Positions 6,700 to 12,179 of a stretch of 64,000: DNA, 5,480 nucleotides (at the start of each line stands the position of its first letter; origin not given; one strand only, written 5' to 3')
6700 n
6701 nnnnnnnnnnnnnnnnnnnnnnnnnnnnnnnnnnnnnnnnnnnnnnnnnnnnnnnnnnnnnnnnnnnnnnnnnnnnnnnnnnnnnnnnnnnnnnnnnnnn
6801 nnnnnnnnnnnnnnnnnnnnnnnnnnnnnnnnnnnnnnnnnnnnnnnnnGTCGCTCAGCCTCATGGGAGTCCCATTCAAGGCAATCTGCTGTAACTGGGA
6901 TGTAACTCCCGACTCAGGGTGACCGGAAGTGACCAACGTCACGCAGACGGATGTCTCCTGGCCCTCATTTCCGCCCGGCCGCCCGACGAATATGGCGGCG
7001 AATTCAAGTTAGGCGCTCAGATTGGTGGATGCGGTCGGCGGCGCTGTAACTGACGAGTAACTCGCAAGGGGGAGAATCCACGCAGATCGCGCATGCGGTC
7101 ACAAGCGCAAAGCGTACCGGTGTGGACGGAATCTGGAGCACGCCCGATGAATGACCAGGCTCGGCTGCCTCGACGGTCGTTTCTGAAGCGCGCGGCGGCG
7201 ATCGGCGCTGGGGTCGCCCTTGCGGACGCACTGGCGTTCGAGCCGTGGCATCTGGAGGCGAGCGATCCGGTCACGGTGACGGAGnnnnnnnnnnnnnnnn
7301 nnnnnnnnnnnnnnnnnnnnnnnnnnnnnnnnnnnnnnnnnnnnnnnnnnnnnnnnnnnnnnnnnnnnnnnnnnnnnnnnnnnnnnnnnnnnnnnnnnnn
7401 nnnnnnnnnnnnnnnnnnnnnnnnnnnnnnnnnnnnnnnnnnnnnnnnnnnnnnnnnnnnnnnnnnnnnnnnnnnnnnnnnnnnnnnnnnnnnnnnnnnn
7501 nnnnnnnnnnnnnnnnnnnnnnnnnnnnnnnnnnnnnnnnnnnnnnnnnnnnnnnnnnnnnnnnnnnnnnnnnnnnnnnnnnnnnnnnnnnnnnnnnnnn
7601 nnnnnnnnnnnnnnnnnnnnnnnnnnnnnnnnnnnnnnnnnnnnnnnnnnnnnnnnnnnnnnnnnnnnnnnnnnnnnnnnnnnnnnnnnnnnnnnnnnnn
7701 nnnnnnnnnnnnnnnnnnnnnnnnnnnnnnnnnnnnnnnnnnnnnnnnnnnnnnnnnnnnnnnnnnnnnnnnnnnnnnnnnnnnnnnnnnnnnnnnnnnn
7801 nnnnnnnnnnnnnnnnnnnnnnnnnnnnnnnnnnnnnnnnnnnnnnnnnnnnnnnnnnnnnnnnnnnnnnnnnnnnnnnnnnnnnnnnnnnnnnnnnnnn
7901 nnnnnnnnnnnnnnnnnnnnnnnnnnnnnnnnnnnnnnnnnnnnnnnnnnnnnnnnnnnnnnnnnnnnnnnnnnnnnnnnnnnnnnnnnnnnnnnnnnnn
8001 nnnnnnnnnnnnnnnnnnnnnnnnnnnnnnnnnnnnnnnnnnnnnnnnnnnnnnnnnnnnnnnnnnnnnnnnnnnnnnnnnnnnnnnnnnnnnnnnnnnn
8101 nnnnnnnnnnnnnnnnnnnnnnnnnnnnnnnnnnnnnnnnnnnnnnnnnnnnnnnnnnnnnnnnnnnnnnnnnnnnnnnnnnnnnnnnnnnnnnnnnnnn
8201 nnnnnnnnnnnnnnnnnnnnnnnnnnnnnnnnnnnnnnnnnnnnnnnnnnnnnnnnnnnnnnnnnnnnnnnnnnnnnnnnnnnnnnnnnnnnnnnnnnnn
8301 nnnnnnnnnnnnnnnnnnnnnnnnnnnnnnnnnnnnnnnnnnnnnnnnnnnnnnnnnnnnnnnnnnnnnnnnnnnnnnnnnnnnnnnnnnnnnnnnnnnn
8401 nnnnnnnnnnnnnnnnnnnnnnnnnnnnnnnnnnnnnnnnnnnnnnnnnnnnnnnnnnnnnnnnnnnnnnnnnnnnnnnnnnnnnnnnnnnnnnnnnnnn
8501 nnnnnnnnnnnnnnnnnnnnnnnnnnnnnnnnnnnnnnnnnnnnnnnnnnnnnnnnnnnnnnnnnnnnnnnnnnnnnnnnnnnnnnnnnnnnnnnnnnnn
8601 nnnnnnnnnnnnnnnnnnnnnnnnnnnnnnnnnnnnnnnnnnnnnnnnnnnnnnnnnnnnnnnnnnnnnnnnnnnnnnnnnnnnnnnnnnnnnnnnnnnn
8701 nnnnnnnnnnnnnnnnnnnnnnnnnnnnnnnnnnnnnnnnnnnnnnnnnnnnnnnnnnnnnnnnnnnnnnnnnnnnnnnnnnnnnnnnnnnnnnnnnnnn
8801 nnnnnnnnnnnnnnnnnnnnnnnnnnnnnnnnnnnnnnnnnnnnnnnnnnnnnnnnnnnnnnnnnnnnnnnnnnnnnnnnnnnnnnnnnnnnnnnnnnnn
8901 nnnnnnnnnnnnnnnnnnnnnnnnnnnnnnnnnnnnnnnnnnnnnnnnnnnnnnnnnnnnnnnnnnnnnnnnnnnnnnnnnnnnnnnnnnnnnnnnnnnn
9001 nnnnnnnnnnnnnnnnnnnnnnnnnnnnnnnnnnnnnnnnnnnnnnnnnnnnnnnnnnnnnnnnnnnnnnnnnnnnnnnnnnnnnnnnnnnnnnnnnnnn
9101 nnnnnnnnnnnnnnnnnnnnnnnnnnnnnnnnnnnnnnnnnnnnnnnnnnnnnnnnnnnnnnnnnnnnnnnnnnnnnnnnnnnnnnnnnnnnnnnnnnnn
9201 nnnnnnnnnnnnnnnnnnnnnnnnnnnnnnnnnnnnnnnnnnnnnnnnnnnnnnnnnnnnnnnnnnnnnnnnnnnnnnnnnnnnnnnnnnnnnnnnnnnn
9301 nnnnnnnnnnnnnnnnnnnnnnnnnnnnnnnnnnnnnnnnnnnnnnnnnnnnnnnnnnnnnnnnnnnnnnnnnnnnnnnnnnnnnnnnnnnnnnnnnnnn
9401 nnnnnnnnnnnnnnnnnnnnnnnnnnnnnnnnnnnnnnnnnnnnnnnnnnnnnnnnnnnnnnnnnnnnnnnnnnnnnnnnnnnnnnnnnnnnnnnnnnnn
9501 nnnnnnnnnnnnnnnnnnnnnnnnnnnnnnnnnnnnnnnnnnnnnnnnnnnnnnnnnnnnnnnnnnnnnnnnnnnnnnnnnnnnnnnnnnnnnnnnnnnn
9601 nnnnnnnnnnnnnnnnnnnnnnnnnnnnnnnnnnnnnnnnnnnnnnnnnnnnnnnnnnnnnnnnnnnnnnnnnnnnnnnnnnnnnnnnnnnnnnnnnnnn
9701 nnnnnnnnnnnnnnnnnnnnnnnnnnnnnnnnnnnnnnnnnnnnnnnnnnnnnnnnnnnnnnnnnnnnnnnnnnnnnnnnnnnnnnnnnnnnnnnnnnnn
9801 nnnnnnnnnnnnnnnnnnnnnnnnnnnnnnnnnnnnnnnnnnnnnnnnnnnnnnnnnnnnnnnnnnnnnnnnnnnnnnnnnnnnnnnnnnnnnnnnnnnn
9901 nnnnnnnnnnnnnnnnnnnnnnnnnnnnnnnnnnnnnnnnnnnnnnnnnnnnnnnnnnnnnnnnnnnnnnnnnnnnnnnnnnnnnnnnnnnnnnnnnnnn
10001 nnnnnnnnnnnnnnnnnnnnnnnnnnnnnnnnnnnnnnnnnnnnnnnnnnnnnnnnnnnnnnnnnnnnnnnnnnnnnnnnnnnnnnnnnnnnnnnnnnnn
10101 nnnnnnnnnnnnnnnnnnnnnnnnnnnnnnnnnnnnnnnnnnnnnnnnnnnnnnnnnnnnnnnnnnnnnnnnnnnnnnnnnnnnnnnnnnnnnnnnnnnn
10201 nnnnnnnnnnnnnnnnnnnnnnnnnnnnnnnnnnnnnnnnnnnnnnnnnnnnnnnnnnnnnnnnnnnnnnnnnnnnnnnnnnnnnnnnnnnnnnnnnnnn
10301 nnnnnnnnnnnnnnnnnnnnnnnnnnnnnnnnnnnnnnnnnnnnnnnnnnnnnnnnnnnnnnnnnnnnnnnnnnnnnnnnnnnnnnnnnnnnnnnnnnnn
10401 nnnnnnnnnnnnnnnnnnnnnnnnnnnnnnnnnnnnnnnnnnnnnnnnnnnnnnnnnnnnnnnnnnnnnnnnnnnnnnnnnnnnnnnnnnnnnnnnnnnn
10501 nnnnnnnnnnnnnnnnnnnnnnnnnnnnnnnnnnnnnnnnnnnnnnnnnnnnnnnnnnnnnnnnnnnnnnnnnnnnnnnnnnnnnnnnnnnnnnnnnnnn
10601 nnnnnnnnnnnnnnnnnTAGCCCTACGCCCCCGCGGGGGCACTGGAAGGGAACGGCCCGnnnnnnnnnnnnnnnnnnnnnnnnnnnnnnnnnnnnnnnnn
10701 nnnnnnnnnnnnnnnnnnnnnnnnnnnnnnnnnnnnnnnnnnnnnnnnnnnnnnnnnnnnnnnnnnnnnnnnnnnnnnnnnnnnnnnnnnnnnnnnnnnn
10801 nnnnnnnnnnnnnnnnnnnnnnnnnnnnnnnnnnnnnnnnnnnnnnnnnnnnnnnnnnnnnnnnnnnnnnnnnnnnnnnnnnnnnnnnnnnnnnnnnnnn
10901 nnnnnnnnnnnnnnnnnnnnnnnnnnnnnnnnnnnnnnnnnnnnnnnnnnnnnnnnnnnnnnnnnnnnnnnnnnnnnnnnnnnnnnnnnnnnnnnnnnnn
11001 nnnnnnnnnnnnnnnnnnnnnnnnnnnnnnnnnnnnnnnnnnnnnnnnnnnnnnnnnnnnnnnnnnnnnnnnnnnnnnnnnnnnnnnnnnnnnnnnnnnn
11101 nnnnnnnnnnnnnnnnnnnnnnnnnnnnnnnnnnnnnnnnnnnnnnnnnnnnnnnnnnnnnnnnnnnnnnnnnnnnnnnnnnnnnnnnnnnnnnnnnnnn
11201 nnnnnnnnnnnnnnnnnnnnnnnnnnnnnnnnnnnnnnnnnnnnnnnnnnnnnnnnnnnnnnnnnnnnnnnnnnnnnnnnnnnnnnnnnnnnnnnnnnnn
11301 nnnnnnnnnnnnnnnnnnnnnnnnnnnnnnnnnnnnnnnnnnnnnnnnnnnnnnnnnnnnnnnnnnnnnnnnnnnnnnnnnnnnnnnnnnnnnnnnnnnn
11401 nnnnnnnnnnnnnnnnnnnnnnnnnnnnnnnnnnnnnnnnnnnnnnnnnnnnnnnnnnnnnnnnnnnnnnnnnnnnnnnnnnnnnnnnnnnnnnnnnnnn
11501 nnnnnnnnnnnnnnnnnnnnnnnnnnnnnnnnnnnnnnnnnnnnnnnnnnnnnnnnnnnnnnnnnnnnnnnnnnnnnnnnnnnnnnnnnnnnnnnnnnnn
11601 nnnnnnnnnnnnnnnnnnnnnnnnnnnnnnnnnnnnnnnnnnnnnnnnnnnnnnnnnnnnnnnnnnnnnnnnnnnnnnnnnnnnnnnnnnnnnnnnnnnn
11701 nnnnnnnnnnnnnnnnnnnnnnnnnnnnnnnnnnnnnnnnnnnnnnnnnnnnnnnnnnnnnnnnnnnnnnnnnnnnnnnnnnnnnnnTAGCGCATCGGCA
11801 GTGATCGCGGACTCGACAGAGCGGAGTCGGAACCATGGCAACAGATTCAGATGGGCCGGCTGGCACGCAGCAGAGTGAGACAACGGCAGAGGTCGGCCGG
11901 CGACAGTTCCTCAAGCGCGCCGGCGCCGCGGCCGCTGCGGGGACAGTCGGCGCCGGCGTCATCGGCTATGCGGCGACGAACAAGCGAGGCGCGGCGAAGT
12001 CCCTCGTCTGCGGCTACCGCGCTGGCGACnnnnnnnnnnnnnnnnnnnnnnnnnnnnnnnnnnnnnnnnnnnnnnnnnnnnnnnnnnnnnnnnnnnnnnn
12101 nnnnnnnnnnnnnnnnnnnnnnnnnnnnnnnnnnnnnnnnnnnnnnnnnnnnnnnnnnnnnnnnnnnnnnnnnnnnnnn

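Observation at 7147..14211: Five-gene Tat-exported NarG-like molybdoenzyme operon (alpha-beta-gamma-delta-FmdE) of unknown substrate, NXR/pNar-like rather than Ebd/Ser/Ddh-like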

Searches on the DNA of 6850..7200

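Call 67: search_rna_families(source=window, start=6850, end=7200, threshold=evalue, max_evalue=1)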
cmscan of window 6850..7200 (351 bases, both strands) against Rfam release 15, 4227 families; matches with E-value up to 1: 0.
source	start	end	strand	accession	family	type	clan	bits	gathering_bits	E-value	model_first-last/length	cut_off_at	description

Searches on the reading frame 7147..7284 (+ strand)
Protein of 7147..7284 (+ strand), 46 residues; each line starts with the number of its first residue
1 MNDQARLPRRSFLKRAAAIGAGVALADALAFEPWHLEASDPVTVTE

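Call 59: search_protein_families(library=ncbifam, proteins=[window:7147-7284:+], max_evalue=10)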
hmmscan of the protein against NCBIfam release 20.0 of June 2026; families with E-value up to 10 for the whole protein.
seq(46 aa): 2 families
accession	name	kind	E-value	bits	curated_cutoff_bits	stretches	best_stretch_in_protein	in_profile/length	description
TIGR01409.1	TAT_signal_seq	domain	0.0016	18.7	16.7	1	9-26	3-20/29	twin-arginine translocation signal domain-containing protein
TIGR02811.1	formate_TAT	hypoth_equivalog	0.1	13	48.45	1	3-27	3-31/66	formate dehydrogenase region TAT target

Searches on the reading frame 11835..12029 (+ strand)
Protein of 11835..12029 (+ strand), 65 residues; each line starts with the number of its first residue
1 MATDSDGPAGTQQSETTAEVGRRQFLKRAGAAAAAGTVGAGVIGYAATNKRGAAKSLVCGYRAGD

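Call 59: search_protein_families(library=ncbifam, proteins=[window:11835-12029:+], max_evalue=10)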
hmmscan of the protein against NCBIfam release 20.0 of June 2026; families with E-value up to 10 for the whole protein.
seq(65 aa): 3 families
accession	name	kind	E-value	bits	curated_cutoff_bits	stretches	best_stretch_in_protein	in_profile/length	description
TIGR02811.1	formate_TAT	hypoth_equivalog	1.3e-05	25.5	48.45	1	14-49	2-38/66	formate dehydrogenase region TAT target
TIGR01409.1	TAT_signal_seq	domain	2.6e-05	24.4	16.7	1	21-42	2-23/29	twin-arginine translocation signal domain-containing protein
TIGR01412.1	tat_substr_1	equivalog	0.0028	16.6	428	1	15-55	3-42/420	iron uptake transporter deferrochelatase/peroxidase subunit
